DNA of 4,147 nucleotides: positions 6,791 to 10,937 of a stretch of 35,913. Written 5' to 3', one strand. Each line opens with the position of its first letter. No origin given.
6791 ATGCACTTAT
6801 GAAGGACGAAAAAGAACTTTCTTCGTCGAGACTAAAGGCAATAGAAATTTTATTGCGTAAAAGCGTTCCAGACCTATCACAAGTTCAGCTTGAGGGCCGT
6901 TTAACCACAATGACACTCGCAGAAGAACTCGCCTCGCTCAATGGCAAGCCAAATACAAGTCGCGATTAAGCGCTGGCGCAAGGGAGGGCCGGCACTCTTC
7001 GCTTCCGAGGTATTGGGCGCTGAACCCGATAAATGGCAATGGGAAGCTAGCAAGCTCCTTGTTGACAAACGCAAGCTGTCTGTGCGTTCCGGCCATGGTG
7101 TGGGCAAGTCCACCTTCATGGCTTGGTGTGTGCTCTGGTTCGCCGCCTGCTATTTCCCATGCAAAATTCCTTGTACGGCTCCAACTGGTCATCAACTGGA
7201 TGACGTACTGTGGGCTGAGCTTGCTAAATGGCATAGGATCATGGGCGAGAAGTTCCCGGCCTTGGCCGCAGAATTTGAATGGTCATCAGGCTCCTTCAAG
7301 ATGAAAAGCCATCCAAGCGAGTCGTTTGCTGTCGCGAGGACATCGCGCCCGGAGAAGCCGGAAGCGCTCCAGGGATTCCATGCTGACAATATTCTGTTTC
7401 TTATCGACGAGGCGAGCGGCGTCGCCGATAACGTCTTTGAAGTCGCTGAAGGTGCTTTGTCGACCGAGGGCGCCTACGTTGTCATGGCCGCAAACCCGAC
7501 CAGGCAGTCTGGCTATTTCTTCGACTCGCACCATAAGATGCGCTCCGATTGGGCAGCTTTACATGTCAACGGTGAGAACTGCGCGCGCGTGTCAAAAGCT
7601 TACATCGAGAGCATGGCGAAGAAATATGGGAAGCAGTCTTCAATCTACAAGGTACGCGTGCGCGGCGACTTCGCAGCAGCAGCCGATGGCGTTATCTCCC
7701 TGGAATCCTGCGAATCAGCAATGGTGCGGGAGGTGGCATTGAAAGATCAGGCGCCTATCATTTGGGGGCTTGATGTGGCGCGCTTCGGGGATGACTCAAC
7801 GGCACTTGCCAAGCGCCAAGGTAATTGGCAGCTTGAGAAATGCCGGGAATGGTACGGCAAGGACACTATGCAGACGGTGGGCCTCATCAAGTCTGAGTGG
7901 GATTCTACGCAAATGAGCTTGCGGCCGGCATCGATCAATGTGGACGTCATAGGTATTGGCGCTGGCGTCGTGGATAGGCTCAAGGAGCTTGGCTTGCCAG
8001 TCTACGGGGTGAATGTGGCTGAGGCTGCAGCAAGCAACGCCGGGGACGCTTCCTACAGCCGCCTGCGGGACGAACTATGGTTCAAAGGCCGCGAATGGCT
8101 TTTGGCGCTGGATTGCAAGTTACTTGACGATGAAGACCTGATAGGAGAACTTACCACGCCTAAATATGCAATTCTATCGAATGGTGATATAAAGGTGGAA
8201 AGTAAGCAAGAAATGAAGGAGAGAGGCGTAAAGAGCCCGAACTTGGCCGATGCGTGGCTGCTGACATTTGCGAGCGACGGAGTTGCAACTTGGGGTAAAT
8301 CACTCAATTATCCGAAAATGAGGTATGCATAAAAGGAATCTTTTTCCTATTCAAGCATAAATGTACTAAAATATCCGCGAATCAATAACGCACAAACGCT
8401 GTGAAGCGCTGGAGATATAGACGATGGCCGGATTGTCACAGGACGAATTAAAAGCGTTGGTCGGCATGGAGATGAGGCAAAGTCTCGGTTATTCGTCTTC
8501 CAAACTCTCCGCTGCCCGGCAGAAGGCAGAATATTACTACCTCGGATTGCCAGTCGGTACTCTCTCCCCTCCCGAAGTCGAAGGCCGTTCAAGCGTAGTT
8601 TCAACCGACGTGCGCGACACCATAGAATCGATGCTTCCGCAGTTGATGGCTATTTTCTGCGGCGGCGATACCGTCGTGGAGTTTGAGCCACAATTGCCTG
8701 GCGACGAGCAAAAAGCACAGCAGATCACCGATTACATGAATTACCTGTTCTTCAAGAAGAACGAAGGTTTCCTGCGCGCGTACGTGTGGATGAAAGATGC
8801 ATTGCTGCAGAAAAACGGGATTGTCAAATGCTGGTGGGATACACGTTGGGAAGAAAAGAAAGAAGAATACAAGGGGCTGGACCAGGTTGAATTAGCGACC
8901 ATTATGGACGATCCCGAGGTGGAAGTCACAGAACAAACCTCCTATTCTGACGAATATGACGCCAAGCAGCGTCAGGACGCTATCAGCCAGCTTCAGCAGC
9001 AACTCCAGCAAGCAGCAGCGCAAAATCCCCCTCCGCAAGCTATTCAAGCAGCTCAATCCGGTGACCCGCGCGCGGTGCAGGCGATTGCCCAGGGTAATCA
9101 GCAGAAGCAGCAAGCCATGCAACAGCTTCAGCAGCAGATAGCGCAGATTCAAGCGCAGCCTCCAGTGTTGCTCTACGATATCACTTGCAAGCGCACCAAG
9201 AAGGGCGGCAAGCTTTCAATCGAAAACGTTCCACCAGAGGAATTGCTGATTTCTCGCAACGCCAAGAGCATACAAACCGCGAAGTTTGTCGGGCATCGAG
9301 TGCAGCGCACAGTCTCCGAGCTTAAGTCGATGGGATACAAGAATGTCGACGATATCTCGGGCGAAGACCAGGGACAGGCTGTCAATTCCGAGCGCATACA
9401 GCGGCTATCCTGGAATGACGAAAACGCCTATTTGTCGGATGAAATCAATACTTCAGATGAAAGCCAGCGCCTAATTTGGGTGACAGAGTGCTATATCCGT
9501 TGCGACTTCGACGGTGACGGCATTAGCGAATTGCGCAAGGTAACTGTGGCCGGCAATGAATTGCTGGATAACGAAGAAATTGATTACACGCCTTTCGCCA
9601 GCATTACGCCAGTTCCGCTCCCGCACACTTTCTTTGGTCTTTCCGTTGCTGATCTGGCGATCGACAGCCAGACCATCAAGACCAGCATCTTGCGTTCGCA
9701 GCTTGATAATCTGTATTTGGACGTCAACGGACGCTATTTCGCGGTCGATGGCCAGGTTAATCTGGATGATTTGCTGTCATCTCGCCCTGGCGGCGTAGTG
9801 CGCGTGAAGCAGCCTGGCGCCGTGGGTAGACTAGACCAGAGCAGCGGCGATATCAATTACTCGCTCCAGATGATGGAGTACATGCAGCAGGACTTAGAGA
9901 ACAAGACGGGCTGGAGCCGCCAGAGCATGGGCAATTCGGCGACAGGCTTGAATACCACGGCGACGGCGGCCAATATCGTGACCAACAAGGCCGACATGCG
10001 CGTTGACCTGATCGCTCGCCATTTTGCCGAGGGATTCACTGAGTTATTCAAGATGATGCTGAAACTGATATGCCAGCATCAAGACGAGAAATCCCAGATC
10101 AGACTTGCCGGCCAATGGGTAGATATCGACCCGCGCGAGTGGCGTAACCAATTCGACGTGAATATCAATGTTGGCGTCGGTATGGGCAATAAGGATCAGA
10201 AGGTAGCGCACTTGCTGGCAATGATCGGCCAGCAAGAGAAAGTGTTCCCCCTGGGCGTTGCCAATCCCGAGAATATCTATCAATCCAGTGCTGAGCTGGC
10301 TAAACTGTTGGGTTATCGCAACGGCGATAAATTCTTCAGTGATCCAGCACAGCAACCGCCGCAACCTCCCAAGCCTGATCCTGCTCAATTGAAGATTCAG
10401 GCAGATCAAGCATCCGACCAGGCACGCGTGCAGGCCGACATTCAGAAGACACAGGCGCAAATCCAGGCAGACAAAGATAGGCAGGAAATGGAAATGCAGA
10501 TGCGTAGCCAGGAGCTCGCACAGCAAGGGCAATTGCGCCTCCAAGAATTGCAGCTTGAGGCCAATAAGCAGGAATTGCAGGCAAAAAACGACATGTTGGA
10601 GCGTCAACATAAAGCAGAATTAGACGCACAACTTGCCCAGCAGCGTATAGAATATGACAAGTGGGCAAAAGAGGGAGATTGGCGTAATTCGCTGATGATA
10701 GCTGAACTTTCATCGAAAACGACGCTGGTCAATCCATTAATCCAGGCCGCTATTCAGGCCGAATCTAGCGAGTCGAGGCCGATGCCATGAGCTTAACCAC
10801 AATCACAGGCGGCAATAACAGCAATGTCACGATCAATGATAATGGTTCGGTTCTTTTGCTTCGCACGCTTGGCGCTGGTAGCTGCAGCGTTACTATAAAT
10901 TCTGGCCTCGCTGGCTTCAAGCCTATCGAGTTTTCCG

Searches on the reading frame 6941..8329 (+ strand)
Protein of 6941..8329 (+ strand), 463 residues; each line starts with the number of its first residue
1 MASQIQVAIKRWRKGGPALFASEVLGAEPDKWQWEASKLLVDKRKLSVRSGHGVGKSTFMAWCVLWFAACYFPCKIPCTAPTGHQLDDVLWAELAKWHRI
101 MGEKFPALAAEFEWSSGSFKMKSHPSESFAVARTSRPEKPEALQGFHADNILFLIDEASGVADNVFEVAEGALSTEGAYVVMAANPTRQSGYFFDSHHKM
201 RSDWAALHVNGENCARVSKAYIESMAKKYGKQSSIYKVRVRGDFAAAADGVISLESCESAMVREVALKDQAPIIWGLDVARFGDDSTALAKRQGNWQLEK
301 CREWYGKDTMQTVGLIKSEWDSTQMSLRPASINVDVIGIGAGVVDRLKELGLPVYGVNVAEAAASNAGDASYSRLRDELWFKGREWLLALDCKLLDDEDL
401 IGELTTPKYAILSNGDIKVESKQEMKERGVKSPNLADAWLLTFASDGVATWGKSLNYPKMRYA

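Call 14: search_protein_families(library=phrogs, proteins=[window:6941-8329:+], max_evalue=0.001)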
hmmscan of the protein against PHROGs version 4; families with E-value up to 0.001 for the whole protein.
window:6941-8329:+ (463 aa): 3 families
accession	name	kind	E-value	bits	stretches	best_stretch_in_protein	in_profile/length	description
phrog_5902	-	unknown function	1.7e-59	202.9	1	17-316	22-328/359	-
phrog_2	-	head and packaging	2.8e-41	143.1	1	28-446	265-592/807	terminase large subunit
phrog_7579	-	head and packaging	0.00033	20.9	1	136-231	99-202/239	terminase large subunit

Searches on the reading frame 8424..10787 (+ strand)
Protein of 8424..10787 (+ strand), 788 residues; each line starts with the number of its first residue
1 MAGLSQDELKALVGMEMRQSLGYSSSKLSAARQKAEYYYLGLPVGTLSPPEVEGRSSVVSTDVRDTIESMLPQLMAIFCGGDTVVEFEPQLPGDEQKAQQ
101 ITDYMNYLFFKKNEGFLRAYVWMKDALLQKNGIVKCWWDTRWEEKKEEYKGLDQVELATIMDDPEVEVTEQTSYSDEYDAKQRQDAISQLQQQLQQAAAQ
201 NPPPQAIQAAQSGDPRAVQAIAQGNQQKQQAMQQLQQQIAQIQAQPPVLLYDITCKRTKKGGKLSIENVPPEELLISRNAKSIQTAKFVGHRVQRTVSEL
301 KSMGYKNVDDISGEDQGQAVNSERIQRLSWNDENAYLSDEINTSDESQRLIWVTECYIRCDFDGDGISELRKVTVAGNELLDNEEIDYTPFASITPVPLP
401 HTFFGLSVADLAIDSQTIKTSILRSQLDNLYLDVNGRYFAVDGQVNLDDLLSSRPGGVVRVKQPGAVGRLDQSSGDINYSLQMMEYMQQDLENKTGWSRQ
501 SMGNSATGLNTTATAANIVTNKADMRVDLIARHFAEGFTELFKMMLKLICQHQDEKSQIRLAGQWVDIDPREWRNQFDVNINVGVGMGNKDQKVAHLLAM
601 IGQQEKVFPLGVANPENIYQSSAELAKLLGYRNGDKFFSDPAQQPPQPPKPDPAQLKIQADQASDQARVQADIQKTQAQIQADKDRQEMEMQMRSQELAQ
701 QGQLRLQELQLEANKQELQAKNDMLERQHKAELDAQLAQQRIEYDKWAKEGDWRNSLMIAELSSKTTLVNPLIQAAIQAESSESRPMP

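Call 14: search_protein_families(library=phrogs, proteins=[window:8424-10787:+], max_evalue=0.001)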
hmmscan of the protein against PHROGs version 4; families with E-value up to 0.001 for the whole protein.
window:8424-10787:+ (788 aa): 3 families
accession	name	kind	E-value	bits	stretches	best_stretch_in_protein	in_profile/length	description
phrog_1216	-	head and packaging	1e-153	514.5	1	5-736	12-699/714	portal protein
phrog_156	-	head and packaging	5.2e-14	52.6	1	260-739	143-663/681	portal protein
phrog_332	-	connector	3.1e-13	49.9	1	260-687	151-555/560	head-tail adaptor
